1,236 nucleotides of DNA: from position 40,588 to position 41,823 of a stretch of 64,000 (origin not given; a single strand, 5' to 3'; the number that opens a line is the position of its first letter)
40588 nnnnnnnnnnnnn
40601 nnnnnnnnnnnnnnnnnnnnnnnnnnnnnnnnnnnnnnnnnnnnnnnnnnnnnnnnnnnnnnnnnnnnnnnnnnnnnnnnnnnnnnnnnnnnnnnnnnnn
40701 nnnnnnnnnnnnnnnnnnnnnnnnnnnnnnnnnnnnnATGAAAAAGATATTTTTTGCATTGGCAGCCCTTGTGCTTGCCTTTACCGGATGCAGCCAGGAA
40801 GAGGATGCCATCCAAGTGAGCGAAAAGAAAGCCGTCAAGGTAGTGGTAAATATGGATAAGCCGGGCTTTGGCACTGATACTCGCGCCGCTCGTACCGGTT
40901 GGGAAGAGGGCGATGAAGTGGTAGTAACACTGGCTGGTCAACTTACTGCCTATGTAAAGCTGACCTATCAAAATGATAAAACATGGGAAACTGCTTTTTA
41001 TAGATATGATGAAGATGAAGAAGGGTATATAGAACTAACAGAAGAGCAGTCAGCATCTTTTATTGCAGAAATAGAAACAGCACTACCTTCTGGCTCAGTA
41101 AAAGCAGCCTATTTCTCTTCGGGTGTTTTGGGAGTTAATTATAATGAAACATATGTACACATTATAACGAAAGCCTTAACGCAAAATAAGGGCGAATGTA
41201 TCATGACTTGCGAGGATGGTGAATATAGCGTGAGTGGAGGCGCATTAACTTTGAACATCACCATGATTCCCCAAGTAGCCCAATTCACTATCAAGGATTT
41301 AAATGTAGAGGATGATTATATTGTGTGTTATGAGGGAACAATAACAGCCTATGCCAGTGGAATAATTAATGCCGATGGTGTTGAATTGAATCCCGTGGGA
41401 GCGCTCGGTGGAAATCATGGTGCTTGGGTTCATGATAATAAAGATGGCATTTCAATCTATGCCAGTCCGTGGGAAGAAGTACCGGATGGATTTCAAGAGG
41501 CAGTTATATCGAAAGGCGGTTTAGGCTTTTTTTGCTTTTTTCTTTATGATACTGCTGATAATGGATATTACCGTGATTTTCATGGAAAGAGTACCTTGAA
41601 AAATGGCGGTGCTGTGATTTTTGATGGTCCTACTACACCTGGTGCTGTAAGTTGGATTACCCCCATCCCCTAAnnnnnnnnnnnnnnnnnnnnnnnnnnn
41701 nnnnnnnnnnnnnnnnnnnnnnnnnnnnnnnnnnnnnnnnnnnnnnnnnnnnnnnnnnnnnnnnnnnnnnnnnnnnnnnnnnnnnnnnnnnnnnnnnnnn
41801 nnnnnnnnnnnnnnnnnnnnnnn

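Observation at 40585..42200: Two unannotated 41-aa peptides with an invariant 35-aa leader-like part and a variable acidic tail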

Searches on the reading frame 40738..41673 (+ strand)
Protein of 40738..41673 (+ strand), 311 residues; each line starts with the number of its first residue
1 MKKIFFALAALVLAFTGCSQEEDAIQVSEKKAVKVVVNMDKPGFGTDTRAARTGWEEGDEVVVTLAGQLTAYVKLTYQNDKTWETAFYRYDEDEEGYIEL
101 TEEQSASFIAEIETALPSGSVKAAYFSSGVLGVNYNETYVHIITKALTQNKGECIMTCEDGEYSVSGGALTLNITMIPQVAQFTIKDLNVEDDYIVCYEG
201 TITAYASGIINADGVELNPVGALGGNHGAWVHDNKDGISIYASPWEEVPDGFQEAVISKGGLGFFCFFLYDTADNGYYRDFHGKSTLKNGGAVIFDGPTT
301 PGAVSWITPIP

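Call 6: search_protein_families(library=pfam, proteins=[window:40738-41673:+], max_evalue=1)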
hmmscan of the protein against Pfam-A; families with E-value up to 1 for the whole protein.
window:40738-41673:+ (311 aa): 2 families
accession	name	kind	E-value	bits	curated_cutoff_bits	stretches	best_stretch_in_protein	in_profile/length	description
PF08139.17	LPAM_1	-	0.16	12.9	20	1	1-19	1-18/18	Prokaryotic membrane lipoprotein lipid attachment site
PF13405.12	EF-hand_6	-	0.31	11.3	25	0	83-102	2-21/30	EF-hand domain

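Call 7: search_protein_families(library=ncbifam, proteins=[window:40738-41673:+], max_evalue=10)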
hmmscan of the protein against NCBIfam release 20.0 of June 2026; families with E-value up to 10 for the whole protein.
window:40738-41673:+ (311 aa): 7 families
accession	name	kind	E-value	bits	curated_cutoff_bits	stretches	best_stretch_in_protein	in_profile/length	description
NF038041.1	fim_Mfa1_fam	subfamily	3.8e-05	23.1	130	1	1-93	2-97/495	Mfa1 family fimbria major subunit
NF041193.1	lipo_SP0191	subfamily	0.017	15.1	75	1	1-31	1-31/190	SP0191 family lipoprotein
NF041428.1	TrsH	subfamily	0.02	15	150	1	1-34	1-34/149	TrsH/TraH family protein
NF050142.1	PG1828_fam_lipo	equivalog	0.021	15.5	50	1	1-33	1-35/59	PG1828 family lipoprotein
NF047408.1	SA0632_fam_LP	equivalog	0.06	13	70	1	1-25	1-27/68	SA0632 family lipoprotein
NF004068.0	PRK05580.1-5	equivalog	0.2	9.7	1249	1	93-157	252-313/795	primosomal protein N'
NF047847.2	SS_mature_LptM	equivalog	0.59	10.3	27.7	1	1-18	1-20/31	LPS translocon maturation chaperone LptM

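Call 17: find_homologous_proteins(query=window:40738-41670:+, max_evalue=0.001)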
Query window:40738-41670:+ (311 aa): 197 proteins with E <= 0.001 among 4042 candidates; the best 120 are listed.
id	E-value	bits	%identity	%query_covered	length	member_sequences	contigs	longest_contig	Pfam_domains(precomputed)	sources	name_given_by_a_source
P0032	2.7e-205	699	98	100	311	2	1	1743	-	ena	-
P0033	2.1e-160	551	80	100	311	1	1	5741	-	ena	-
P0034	1.8e-159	548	83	97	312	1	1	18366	-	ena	-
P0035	1.3e-153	529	79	96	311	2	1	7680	-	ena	-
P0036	2.7e-151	521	78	98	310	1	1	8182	-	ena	-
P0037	4.5e-150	517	79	98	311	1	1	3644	-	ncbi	-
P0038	4.0e-149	514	75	99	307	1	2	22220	-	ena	-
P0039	1.1e-146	506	76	98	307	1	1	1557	-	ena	-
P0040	6.4e-141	487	72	99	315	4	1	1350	-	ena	-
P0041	6.0e-137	474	73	96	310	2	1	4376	-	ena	-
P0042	1.2e-134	467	71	97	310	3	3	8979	-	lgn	-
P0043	6.4e-128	444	68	100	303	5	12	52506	-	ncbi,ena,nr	ncbi:MAG: hypothetical protein IKB31_01025 [Bacteroidaceae bacterium]|nr:hypothetical protein [Bacte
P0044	4.9e-120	418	75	83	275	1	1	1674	-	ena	-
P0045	8.1e-113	395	63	100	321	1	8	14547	-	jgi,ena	-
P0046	2.0e-111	390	62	96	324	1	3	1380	-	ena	-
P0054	2.1e-105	370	60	98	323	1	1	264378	-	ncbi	-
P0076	2.6e-72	262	46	98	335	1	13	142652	-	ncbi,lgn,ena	-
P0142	1.0e-59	220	45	97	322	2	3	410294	-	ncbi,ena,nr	ncbi:MAG: hypothetical protein J6A40_05215 [Bacteroides sp.]|nr:hypothetical protein [Bacteroides sp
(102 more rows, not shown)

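Call 18: find_encoding_contigs(protein=P0142, flank=8000, max_places=2)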
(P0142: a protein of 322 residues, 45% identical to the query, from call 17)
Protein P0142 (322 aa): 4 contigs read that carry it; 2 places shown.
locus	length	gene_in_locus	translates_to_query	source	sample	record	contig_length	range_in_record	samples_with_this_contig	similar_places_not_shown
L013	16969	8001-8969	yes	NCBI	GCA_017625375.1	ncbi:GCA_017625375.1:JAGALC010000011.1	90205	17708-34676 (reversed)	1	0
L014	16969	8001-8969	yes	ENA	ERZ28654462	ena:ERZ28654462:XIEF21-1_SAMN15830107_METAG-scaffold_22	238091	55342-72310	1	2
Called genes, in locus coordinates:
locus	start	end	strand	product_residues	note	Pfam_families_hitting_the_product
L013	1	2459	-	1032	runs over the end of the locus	PF00873:ACR_tran, PF03176:MMPL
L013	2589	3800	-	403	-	PF25917:BSH_RND (weak), PF25919:BSH_CusB, PF25893:HH_CzcB (weak), PF25975:CzcB_C, PF25989:YknX_C (weak)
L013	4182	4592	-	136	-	PF20558:DUF6769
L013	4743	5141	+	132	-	PF00072:Response_reg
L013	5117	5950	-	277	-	-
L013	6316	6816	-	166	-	PF18291:HU-HIG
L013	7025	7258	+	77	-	PF14053:DUF4248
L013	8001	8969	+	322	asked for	-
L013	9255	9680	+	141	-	-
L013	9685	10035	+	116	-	-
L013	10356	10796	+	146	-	PF01510:Amidase_2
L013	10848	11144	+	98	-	-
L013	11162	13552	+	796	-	PF13148:DUF3987 (weak)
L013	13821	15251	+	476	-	PF01743:PolyA_pol, PF12627:PolyA_pol_RNAbd, PF01966:HD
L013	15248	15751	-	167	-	PF11396:PepSY_like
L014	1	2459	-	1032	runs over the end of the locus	PF00873:ACR_tran, PF03176:MMPL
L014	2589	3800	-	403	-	PF25917:BSH_RND (weak), PF25919:BSH_CusB, PF25893:HH_CzcB (weak), PF25975:CzcB_C, PF25989:YknX_C (weak)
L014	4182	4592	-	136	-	PF20558:DUF6769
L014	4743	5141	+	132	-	PF00072:Response_reg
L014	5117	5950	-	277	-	-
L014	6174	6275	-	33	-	-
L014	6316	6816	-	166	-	PF18291:HU-HIG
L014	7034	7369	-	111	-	-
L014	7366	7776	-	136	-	-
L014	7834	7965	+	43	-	-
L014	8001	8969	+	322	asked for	-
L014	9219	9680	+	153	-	-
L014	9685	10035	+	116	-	-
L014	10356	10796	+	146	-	PF01510:Amidase_2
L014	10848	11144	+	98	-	-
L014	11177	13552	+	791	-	PF13148:DUF3987 (weak)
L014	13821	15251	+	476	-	PF01743:PolyA_pol, PF12627:PolyA_pol_RNAbd, PF01966:HD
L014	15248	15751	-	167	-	PF11396:PepSY_like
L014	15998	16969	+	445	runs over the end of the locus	PF02812:ELFV_dehydrog_N, PF00208:ELFV_dehydrog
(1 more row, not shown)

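Call 19: find_encoding_contigs(protein=P0076, flank=8000, max_places=2)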
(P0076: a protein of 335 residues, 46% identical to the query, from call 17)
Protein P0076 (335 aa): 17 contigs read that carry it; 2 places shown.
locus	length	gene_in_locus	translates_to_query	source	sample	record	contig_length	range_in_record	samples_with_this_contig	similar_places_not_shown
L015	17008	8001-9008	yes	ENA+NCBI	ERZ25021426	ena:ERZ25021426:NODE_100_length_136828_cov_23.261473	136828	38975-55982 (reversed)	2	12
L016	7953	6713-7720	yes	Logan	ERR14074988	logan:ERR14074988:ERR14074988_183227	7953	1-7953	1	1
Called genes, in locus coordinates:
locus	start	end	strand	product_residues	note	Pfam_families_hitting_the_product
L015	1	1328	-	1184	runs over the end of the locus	PF01855:POR_N, PF17147:PFOR_II, PF01558:POR, PF10371:EKR, PF12838:Fer4_7 (weak), PF13183:Fer4_8 (weak), PF22338:Pyruv_OxRed_insertion, PF02775:TPP_enzyme_C, +2 more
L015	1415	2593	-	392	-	PF13173:AAA_14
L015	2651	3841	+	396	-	-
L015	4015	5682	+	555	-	PF13428:TPR_14 (faint), PF14559:TPR_19 (faint), PF13432:TPR_16 (faint), PF13424:TPR_12, PF17874:TPR_MalT, PF13424:TPR_12 (weak), PF12833:HTH_18, PF00165:HTH_AraC, +6 more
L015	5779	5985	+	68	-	-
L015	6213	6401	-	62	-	-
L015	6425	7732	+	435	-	-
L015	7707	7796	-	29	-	-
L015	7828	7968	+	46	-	-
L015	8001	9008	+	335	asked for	-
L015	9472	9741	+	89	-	PF05402:PqqD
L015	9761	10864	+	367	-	PF14907:NTP_transf_5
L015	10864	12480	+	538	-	PF00664:ABC_membrane (faint), PF00005:ABC_tran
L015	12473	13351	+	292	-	-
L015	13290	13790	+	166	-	-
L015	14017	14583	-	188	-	-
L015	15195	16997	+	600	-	PF00920:ILVD_EDD_N, PF24877:ILV_EDD_C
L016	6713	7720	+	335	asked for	-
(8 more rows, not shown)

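Call 20: find_encoding_contigs(protein=P0054, flank=8000, max_places=2)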
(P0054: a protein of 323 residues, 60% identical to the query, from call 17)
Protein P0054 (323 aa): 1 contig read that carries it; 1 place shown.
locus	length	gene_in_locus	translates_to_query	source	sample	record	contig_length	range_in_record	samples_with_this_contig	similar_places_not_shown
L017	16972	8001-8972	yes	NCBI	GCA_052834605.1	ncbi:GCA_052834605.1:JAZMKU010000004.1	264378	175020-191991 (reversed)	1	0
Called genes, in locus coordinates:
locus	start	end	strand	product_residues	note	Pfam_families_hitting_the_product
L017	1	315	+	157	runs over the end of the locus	-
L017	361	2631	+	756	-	PF07715:Plug (weak), PF00593:TonB_dep_Rec_b-barrel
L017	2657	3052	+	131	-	PF00403:HMA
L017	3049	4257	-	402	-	PF12704:MacB_PCD (weak), PF02687:FtsX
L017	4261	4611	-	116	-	PF02033:RBFA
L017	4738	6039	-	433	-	PF00579:tRNA-synt_1b, PF22421:SYY_C-terminal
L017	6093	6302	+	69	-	-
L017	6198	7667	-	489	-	PF00196:GerE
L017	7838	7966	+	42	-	-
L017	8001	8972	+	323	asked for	-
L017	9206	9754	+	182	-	-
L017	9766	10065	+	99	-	PF13560:HTH_31 (weak), PF02376:CUT (weak), PF01381:HTH_3, PF13443:HTH_26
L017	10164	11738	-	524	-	PF03571:Peptidase_M49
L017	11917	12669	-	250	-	PF00121:TIM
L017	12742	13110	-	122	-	-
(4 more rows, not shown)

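Call 24: search_protein_families(library=ncbifam, proteins=[L015:9472-9741:+, L015:9746-10864:+, L015:10861-12480:+, L015:12473-13351:+, L015:13290-13790:+, L015:6419-7732:+, L015:5776-5985:+, L015:2651-3841:+], max_evalue=0.01)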
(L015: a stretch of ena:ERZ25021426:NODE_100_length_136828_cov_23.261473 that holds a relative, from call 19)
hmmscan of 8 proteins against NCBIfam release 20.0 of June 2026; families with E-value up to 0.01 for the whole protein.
L015:9472-9741:+ (89 aa): 0 families

L015:9746-10864:+ (372 aa): 0 families

L015:10861-12480:+ (539 aa): 188 families (the best 25 are shown)
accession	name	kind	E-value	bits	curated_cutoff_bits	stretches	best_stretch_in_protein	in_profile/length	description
NF050066.1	LPSTprtrPglK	equivalog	1.4e-68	231.8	1000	1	59-538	75-555/558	BC-type lipopolysaccharide transporter PglK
NF045513.1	HepA_fam_ABC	equivalog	8.7e-68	229.2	725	1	64-538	102-581/610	heterocyst formation ABC transporter subunit HepA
TIGR02203.1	MsbA_lipidA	equivalog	1.8e-66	224.9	602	1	128-539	126-542/572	lipid A export permease/ATP-binding protein MsbA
TIGR02857.1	CydD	equivalog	1.8e-63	215.3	435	1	34-537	20-528/529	thiol reductant ABC exporter subunit CydD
TIGR03375.1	type_I_sec_LssB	subfamily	1.1e-62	212.4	693.1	1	147-539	274-675/696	type I secretion system permease/ATPase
TIGR02204.1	MsbA_rel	hypoth_equivalog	1.5e-56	192.2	780.4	1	144-539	146-548/576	ABC transporter, permease/ATP-binding protein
TIGR02868.1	CydC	equivalog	3.6e-56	190.9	329.05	1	144-525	140-529/530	thiol reductant ABC exporter subunit CydC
TIGR03797.1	NHLM_micro_ABC2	equivalog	1.1e-54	186.1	709.4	1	142-538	260-657/686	NHLP bacteriocin export ABC transporter permease/ATPase subunit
NF008364.0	PRK11160.1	equivalog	3.1e-54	184.5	630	1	128-539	134-548/575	heme ABC transporter ATP-binding protein/permease CydC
NF052233.1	CphA_assoc_ABC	equivalog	3.1e-54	184.5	880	1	113-539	290-716/766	cyanophycin metabolism-associated ABC transporter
TIGR01846.1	type_I_sec_HlyB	subfamily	5.9e-53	180.2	725.55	1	153-539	274-665/694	type I secretion system permease/ATPase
TIGR03796.1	NHLM_micro_ABC1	equivalog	1.1e-52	179.3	853.3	1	140-539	276-685/710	NHLP family bacteriocin export ABC transporter peptidase/permease/ATPase subunit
NF010178.0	PRK13657.1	equivalog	4.4e-48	164.1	733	1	155-539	154-543/588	glucan ABC transporter ATP-binding protein/ permease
TIGR01842.1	type_I_sec_PrtD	subfamily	2.9e-47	161.4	510.15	1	280-538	269-526/544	type I secretion system permease/ATPase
NF008056.1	PRK10790.1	equivalog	5e-47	160.7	746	1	128-537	139-546/584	SmdB family multidrug efflux ABC transporter permease/ATP-binding protein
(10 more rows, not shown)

L015:12473-13351:+ (292 aa): 2 families
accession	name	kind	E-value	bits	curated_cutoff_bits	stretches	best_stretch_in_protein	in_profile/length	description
TIGR04352.1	HprK_rel_A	equivalog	0.0064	15.6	200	1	126-190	91-153/280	HprK-related kinase A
NF006821.0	PRK09344.1-3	subfamily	0.0091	14.7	369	1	141-181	220-262/525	phosphoenolpyruvate carboxykinase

L015:13290-13790:+ (166 aa): 2 families
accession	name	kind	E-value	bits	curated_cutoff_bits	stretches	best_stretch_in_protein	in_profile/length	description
TIGR02227.1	sigpep_I_bact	equivalog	0.00052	19.9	47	1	39-103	23-91/162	signal peptidase I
TIGR02228.1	sigpep_I_arch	equivalog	0.00061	19.7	51.85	1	39-121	35-122/158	signal peptidase I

L015:6419-7732:+ (437 aa): 0 families

L015:5776-5985:+ (69 aa): 0 families

L015:2651-3841:+ (396 aa): 0 families

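Call 51: predict_structure(alignment_id=A4)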
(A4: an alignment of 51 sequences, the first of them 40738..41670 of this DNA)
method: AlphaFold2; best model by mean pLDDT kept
length: 311 residues; sequences in the alignment: 51
mean_pLDDT: 84.6   pTM: 0.81
mean pLDDT of the five models: 84.6, 84.4, 84.2, 83.8, 83.5
residues with pLDDT >= 90: 196; 70-90: 67; 50-70: 18; < 50: 30
segments of 3 or more residues with pLDDT < 50: 1-29
pLDDT, mean of each block of 10 residues (from residue 1): 39 35 40 80 61 81 94 94 93 95 94 94 96 95 96 95 95 95 86 87 96 94 88 87 95 91 93 86 91 86 74 65
secondary structure, 60 per line:
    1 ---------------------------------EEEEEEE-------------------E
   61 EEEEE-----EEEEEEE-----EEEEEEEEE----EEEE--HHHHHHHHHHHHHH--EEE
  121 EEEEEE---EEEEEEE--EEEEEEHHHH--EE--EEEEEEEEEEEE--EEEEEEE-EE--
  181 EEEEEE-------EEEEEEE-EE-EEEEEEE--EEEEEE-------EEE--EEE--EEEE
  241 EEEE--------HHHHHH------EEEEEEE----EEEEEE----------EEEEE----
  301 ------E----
elements in order: E34-40 E60-65 E71-77 E83-91 E96-99 H102-115 E118-126 E130-136 E139-144 H145-148 E155-166 E169-175 E181-186 E194-200 E205-211 E214-219 E227-229 E232-234 E237-244 H253-258 E265-271 E276-281 E292-296

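Call 55: fold_search(model_id=the predicted structure, library=pdb)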
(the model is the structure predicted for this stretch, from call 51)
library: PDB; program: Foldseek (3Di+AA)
matches with E <= 10: 640; with E <= 0.001: 5
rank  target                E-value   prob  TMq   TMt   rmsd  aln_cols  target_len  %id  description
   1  3t2l                  1.8e-05  1.00  0.31  0.33  12.0       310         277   12  Crystal structure of a Putative cell adhesion protein (BF1858) from Bacteroides fragilis NCTC 9343 at 2.33 A resolution (released 2011-08-10)
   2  4dgu_A                2.0e-05  1.00  0.36  0.44   7.9       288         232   12  Crystal structure of a putative cell adhesion protein (BT0320) from Bacteroides thetaiotaomicron VPI-5482 at 2.37 A re (released 2012-02-15)
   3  4eps                  3.9e-05  1.00  0.38  0.25   9.9       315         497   11  Crystal structure of a fimbrial protein (BACOVA_04982) from Bacteroides ovatus ATCC 8483 at 1.85 A resolution (released 2012-06-13)
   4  5cag                  5.1e-05  1.00  0.29  0.31  13.2       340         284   12  Crystal structure of a putative adhesin (BACOVA_02677) from Bacteroides ovatus ATCC 8483 at 3.00 A resolution (PSI Commu (released 2015-10-14)
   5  4dgu_B                6.0e-05  1.00  0.34  0.43   8.6       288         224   11  Crystal structure of a putative cell adhesion protein (BT0320) from Bacteroides thetaiotaomicron VPI-5482 at 2.37 A re (released 2012-02-15)
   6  6bbt_B                6.1e-03  0.20  0.15  0.17  18.4       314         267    9  Structure of the major pilin protein (T-13) from Streptococcus pyogenes serotype GAS131465 (released 2018-10-24)
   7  5nfi                  1.1e-02  0.77  0.29  0.31  11.4       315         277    8  The fimbrial anchor protein Mfa2 from Porphyromonas gingivalis (released 2018-02-07)
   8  2oyb                  3.3e-02  0.06  0.10  0.11  17.4       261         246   12  The crystal structure of OspA mutant (released 2008-03-04)
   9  8z0g                  3.7e-02  0.06  0.11  0.07  20.0       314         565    9  Crystal structure of NeIle complexed with isoleucine (released 2024-12-25)
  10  4d52_C                4.1e-02  0.13  0.14  0.14  17.4       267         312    9  CRYSTAL STRUCTURE OF FUCOSE BINDING LECTIN FROM ASPERGILLUS FUMIGATUS (AFL) IN COMPLEX WITH L-GALACTOPYRANOSE. (released 2015-03-11)
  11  2oy5                  4.1e-02  0.05  0.09  0.10  17.9       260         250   11  The crystal structure of OspA mutant (released 2008-03-04)
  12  6izo_B                4.8e-02  0.04  0.09  0.08  21.9       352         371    8  Crystal structure of DNA polymerase sliding clamp from Caulobacter crescentus (released 2019-11-27)
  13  2i5v                  5.1e-02  0.06  0.10  0.11  17.9       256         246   12  Crystal structure of OspA mutant (released 2007-12-25)
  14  2g8c                  6.0e-02  0.06  0.10  0.11  17.2       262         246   10  Atomic-resolution crystal structure of Borrelia burgdorferi OspA via surface entropy reduction (released 2006-08-08)
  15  1eur                  6.0e-02  0.06  0.12  0.11  19.0       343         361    7  SIALIDASE (released 1997-01-11)
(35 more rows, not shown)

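Call 59: search_solved_structures(query=A5, max_evalue=1)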
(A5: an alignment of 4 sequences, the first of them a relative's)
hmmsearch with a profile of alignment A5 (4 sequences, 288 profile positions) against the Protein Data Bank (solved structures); distinct sequences matched with E-value up to 1: 5.
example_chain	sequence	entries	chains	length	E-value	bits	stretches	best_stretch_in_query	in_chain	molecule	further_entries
5t5h_l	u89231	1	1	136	0.00063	22.3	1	173-221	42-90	Ribosomal protein L35A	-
4v8m_Bl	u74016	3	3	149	0.0047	19.4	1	173-220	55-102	60S RIBOSOMAL PROTEIN L35A, PUTATIVE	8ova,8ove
6az3_g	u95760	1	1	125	0.0089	18.5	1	176-222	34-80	Ribosomal protein L35Ae family protein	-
3jcs_g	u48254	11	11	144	0.012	18.1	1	176-222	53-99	ribosomal protein L33e | eL33 | Putative ribosomal protein l35a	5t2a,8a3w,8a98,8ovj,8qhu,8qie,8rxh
2gk3_A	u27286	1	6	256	0.81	12.1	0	169-205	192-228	putative cytoplasmic protein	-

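Call 60: search_solved_structures(query=A6, max_evalue=1)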
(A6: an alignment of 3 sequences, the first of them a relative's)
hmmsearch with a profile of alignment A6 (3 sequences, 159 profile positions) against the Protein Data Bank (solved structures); distinct sequences matched with E-value up to 1: 0.

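Call 105: search_solved_structures(query=A8, max_evalue=10, show_alignments=3)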
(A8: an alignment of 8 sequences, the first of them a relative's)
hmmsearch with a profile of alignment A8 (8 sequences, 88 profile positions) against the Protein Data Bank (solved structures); distinct sequences matched with E-value up to 10: 5.
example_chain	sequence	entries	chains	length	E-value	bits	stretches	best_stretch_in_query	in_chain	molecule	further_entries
7aoi_A1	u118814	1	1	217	0.01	18.9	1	9-76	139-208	bL28m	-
6hiv_A1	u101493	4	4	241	0.011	18.8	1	9-76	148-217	bL28m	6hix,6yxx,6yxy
6jx3_B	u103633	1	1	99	0.06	16.4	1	34-83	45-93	TfuB1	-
6ikx_A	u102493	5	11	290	2.9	11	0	17-40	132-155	UTP--glucose-1-phosphate uridylyltransferase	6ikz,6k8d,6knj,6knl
6knj_A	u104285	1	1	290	3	11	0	17-40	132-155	UTP--glucose-1-phosphate uridylyltransferase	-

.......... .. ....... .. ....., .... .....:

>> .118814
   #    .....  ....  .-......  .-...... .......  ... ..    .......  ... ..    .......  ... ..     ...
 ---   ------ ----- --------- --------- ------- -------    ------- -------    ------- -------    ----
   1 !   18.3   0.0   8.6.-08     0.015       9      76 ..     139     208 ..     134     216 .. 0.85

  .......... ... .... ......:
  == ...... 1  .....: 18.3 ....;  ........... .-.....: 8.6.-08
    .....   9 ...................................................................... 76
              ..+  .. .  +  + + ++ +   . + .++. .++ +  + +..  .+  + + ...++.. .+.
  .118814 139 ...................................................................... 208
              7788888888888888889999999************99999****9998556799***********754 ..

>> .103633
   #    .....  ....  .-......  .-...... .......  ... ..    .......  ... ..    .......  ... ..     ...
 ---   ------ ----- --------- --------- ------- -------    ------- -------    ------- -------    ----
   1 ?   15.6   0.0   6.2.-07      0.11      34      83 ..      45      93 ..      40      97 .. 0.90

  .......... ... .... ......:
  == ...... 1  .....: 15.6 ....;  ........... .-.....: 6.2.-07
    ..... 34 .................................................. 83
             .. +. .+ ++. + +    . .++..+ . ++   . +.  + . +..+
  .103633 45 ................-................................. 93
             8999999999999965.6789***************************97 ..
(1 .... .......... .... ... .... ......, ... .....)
